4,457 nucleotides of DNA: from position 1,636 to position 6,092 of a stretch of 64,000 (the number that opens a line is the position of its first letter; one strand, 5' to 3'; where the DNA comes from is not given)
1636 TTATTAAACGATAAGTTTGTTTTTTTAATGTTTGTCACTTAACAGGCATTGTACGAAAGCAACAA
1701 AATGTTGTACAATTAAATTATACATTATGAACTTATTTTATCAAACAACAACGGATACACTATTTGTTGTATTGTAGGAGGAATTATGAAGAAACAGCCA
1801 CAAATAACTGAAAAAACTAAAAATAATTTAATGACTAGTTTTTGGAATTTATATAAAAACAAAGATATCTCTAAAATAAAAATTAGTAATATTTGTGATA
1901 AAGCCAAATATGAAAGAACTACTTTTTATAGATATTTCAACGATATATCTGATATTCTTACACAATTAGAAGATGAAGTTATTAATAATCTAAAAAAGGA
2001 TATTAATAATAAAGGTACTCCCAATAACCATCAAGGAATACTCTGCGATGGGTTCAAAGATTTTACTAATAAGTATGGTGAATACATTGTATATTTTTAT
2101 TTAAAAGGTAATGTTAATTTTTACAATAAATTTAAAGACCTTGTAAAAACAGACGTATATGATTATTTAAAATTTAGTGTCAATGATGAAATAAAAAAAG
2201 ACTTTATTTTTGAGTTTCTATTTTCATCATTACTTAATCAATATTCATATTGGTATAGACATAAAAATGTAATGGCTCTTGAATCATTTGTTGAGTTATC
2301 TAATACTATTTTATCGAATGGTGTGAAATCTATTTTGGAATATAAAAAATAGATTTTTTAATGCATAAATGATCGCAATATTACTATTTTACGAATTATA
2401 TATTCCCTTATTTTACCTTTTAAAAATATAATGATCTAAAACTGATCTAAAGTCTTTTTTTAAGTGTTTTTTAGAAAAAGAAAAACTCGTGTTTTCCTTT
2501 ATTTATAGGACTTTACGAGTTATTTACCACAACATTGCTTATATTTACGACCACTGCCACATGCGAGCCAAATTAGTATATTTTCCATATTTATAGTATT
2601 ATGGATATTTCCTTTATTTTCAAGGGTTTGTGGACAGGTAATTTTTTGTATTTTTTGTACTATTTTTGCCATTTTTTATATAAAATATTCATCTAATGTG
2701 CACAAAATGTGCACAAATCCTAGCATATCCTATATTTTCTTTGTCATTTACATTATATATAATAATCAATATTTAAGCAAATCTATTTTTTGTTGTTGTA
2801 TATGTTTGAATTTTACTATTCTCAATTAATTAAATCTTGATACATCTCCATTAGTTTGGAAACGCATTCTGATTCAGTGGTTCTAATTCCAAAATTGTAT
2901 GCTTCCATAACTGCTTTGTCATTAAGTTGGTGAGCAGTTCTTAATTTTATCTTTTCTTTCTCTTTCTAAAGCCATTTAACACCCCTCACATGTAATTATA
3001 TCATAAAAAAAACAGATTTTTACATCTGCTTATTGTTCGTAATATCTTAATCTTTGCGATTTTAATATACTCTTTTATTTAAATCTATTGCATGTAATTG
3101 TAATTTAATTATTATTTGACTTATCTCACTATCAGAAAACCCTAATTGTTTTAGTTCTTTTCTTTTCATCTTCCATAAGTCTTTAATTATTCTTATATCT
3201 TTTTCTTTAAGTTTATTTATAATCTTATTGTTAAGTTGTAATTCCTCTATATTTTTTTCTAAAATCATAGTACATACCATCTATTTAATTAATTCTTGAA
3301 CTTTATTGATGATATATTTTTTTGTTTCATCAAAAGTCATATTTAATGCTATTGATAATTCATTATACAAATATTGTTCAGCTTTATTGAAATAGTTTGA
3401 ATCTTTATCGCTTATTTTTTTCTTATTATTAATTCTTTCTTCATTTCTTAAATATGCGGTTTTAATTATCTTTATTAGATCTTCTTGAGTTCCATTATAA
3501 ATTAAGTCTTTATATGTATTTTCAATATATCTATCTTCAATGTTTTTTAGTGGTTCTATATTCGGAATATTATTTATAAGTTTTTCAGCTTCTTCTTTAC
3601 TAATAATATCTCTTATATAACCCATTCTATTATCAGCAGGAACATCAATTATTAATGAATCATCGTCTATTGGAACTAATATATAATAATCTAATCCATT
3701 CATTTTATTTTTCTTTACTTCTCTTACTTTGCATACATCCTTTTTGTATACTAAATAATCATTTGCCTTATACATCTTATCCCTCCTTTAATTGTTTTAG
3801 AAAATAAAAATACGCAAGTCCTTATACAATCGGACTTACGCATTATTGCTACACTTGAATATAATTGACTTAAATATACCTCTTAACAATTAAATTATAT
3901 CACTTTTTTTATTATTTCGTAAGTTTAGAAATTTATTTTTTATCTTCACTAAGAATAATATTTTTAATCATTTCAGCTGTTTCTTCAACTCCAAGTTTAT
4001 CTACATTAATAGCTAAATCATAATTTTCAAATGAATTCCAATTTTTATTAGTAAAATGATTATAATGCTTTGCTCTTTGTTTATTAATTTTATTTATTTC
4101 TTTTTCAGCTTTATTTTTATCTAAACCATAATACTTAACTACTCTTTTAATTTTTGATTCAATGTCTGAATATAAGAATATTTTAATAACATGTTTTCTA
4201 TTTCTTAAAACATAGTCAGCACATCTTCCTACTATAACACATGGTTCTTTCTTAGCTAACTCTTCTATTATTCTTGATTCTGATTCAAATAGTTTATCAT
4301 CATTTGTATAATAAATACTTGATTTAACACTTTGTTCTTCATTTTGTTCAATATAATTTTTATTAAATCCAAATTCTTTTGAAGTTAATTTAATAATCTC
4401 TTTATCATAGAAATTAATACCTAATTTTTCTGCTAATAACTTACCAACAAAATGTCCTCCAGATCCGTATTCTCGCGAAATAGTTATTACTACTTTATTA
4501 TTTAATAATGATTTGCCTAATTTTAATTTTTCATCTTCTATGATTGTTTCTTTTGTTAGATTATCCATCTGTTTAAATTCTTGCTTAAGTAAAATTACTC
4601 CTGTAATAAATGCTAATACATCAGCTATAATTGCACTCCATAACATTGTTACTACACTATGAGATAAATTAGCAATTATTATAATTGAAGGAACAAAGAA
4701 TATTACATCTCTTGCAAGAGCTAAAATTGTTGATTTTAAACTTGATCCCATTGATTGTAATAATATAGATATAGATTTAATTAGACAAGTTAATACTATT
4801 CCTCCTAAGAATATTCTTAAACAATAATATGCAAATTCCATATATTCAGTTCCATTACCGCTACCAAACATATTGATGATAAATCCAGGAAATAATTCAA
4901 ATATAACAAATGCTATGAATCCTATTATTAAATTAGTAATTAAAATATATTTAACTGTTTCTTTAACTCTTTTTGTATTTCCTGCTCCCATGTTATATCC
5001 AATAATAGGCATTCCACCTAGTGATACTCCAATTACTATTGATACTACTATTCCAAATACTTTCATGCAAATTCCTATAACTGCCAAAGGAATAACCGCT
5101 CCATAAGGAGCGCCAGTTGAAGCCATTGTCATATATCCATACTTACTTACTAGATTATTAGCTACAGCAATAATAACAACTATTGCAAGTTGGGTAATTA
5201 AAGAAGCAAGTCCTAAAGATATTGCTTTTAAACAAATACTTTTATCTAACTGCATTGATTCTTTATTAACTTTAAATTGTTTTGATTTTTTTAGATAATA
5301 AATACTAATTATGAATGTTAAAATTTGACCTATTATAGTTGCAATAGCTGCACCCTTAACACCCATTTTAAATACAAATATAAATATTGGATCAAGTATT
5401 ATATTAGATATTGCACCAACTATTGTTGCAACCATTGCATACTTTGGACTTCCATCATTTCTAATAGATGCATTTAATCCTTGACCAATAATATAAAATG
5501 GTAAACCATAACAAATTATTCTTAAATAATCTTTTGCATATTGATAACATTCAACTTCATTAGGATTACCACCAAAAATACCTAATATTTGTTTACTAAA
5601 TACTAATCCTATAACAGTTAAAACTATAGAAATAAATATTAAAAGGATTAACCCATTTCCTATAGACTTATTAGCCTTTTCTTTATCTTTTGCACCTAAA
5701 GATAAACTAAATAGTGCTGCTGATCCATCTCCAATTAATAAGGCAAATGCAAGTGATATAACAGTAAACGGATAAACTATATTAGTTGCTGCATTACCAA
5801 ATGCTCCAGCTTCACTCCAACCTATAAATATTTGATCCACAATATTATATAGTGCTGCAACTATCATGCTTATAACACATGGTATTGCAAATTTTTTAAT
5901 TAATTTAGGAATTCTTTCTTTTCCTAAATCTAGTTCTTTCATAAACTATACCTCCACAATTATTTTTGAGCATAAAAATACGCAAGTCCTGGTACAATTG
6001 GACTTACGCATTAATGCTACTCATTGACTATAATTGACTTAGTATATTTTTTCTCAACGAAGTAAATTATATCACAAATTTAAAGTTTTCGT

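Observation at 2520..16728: ~14.2-kb island integrated into the 3' end of secA, with the original secA tail and terminator displaced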

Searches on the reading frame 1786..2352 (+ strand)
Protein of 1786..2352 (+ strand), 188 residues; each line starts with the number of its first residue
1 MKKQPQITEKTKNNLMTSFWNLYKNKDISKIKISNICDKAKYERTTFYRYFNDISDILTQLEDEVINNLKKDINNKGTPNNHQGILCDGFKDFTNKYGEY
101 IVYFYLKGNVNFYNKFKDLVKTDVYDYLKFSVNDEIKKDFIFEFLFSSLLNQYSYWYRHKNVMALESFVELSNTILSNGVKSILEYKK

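Call 12: find_encoding_contigs(protein=window:1786-2352:+, flank=10000, max_places=10)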
Protein window:1786-2352:+ (188 aa): 10 contigs read that carry it; 5 places shown.
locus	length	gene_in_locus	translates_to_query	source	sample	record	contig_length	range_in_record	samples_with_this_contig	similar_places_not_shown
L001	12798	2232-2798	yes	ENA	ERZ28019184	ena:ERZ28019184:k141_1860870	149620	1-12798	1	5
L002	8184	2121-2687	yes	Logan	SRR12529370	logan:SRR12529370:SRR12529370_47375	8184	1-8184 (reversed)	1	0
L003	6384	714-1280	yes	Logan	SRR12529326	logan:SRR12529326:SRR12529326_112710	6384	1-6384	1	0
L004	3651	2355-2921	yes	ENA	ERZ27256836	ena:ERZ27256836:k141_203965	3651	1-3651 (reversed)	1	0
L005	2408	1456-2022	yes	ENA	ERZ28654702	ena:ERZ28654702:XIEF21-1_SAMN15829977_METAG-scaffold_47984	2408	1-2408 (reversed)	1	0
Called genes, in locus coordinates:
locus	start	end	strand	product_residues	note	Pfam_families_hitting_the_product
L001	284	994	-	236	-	-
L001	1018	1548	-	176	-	-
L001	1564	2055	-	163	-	-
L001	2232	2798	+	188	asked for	-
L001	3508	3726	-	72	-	PF03118:RNA_pol_A_CTD (weak)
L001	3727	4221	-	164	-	-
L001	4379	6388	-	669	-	PF01554:MatE, PF03023:MurJ, PF01554:MatE, PF13189:Cytidylate_kin2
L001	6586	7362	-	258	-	PF02535:Zip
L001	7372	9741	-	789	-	PF12704:MacB_PCD (faint), PF02687:FtsX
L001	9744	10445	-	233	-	PF03193:RsgA_GTPase (weak), PF02463:SMC_N, PF00005:ABC_tran, PF13304:AAA_21 (faint)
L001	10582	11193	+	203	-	PF00440:TetR_N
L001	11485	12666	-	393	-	PF01076:Mob_Pre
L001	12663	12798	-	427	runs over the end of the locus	PF14657:Arm-DNA-bind_4 (weak), PF14659:Phage_int_SAM_3, PF00589:Phage_integrase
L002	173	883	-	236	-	-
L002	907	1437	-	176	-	-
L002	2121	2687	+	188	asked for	-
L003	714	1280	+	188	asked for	-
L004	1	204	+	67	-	?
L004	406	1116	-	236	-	-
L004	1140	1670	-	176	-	-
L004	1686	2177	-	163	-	-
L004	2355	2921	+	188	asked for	-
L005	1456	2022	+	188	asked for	-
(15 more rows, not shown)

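Call 61: search_protein_families(library=ncbifam, proteins=[window:1786-2352:+], max_evalue=0.001)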
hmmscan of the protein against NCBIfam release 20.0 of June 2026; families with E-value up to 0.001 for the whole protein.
window:1786-2352:+ (188 aa): 3 families
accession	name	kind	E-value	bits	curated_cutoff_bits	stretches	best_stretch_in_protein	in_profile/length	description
TIGR02366.1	DHAK_reg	equivalog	2.6e-05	24.3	129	1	11-160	4-156/176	dihydroxyacetone kinase transcriptional activator DhaS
NF051852.1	efflux_TF_MtrR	exception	0.00013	21.8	280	1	1-83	1-83/205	multidrug efflux system transcriptional repressor MtrR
NF008402.0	PRK11202.1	equivalog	0.00039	20.2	151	1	6-65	7-67/211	HTH-type transcriptional repressor FabR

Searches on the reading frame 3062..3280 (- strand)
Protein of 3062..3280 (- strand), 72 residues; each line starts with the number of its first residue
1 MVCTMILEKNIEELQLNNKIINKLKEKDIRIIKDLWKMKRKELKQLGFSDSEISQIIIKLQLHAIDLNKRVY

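Call 9: search_protein_families(library=pfam, proteins=[window:3062-3280:-], max_evalue=0.01)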
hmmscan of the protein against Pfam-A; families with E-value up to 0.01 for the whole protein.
window:3062-3280:- (72 aa): 3 families
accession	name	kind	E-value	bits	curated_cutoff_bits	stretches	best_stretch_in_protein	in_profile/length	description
PF03118.21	RNA_pol_A_CTD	-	7.7e-06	26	23.8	1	6-46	10-50/67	Bacterial RNA polymerase, alpha chain C terminal domain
PF22993.4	SAM_EPH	-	0.0035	17.5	27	1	20-60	19-59/60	Ephrin receptor 1 SAM domain-like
PF22357.2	AF1548-like_C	-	0.0053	17.3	23.9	0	14-57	6-49/56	AF1548-like, C-terminal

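Call 20: find_encoding_contigs(protein=window:3062-3280:-, flank=6000, max_places=10)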
Protein window:3062-3280:- (72 aa): 8 contigs read that carry it; 3 places shown.
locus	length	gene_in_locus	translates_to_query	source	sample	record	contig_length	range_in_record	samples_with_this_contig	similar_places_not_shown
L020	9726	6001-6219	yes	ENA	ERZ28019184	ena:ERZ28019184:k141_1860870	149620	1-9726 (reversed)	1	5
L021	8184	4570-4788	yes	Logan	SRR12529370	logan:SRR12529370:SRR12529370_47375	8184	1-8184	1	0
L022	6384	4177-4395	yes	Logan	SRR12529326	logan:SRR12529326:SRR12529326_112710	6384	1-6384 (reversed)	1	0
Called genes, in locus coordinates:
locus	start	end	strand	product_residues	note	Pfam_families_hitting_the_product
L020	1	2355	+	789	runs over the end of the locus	PF12704:MacB_PCD (faint), PF02687:FtsX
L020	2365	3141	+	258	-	PF02535:Zip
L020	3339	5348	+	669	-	PF01554:MatE, PF03023:MurJ, PF01554:MatE, PF13189:Cytidylate_kin2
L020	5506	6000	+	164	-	-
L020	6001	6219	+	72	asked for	PF03118:RNA_pol_A_CTD (weak)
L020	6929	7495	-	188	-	-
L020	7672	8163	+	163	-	-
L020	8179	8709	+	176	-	-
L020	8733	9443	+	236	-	-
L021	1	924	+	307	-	?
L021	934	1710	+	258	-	PF02535:Zip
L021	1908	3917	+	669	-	PF01554:MatE, PF03023:MurJ, PF01554:MatE, PF13189:Cytidylate_kin2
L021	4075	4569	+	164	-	-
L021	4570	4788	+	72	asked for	PF03118:RNA_pol_A_CTD (weak)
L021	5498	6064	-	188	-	-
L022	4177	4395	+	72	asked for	PF03118:RNA_pol_A_CTD (weak)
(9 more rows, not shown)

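Call 61: search_protein_families(library=ncbifam, proteins=[window:3062-3280:-], max_evalue=0.001)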
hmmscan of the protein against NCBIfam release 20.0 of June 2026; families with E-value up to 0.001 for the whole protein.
window:3062-3280:- (72 aa): 2 families
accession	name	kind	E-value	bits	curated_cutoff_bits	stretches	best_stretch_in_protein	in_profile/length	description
NF003519.0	PRK05182.2-5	equivalog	2.5e-05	23.4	277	1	6-69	252-316/320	DNA-directed RNA polymerase subunit alpha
TIGR02027.1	rpoA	equivalog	0.00019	20.7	227.8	1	7-69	234-297/298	DNA-directed RNA polymerase subunit alpha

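Call 62: search_protein_families(library=phrogs, proteins=[window:3062-3280:-], max_evalue=0.001)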
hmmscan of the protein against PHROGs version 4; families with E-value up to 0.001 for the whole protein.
window:3062-3280:- (72 aa): 0 families

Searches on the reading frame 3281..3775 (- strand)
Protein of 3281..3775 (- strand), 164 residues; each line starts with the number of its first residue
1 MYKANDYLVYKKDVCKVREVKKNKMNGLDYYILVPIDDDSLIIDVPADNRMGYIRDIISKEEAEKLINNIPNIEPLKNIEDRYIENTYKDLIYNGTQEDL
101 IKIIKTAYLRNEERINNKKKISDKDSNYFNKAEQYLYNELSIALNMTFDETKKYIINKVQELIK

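Call 9: search_protein_families(library=pfam, proteins=[window:3281-3775:-], max_evalue=0.01)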
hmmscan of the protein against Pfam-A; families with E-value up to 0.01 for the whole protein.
window:3281-3775:- (164 aa): 2 families
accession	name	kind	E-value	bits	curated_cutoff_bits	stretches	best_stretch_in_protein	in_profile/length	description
PF21095.3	CarD_C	-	0.00026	21.4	23.1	1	110-155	41-86/87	CarD, C-terminal domain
PF02559.22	CarD_TRCF_RID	-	0.0034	17.9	23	1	2-55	1-54/57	CarD-like/TRCF RID domain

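Call 17: find_encoding_contigs(protein=window:3281-3775:-, flank=6000, max_places=10)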
Protein window:3281-3775:- (164 aa): no gene with exactly this product is on record in the collection.
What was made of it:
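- Tried and rejected: The 164-aa protein is not on record (call 17).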

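Call 61: search_protein_families(library=ncbifam, proteins=[window:3281-3775:-], max_evalue=0.001)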
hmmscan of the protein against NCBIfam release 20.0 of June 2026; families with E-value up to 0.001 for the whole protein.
window:3281-3775:- (164 aa): 0 families

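Call 62: search_protein_families(library=phrogs, proteins=[window:3281-3775:-], max_evalue=0.001)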
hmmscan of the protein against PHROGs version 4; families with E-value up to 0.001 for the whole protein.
window:3281-3775:- (164 aa): 0 families

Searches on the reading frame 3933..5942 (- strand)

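Call 9: search_protein_families(library=pfam, proteins=[window:3933-5942:-], max_evalue=0.01)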
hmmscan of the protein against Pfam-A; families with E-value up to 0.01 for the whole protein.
window:3933-5942:- (669 aa): 4 families
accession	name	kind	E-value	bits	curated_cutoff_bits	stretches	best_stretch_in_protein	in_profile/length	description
PF13189.12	Cytidylate_kin2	-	4.9e-54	183.6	28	1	485-649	1-176/176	Cytidylate kinase-like family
PF01554.23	MatE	-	2.2e-41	141.7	24.9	2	21-186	1-161/161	MatE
PF03023.19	MurJ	-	2.1e-11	43.6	27.4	1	16-270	200-442/451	Lipid II flippase MurJ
PF01202.28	SKI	-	0.00041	20.9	22.1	1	493-633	2-138/159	Shikimate kinase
